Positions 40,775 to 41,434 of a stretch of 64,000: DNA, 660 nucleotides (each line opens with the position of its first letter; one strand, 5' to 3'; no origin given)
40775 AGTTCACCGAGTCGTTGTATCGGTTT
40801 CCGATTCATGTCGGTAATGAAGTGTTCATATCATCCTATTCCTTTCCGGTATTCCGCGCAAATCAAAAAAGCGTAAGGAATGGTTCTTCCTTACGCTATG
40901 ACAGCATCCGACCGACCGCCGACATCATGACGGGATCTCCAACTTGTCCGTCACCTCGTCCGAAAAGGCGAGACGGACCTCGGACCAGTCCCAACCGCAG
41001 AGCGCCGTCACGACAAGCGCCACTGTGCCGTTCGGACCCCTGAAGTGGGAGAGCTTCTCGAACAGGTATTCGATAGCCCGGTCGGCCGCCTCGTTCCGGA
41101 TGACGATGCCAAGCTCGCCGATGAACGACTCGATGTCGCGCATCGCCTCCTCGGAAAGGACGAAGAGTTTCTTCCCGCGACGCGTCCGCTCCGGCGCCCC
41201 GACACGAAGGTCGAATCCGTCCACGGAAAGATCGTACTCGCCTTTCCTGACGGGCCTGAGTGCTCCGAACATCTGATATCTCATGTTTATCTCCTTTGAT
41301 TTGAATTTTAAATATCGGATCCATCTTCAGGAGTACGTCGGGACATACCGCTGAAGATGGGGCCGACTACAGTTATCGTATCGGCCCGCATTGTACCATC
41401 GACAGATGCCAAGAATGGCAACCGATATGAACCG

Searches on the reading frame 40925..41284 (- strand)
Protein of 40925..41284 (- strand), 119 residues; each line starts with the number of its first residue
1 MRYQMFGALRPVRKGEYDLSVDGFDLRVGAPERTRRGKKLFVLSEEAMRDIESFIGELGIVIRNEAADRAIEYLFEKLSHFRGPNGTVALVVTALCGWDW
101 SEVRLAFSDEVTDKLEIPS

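Call 13: search_protein_families(library=pfam, proteins=[window:40925-41284:-], max_evalue=0.01)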
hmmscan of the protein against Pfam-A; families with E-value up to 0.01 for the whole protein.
window:40925-41284:- (119 aa): 0 families
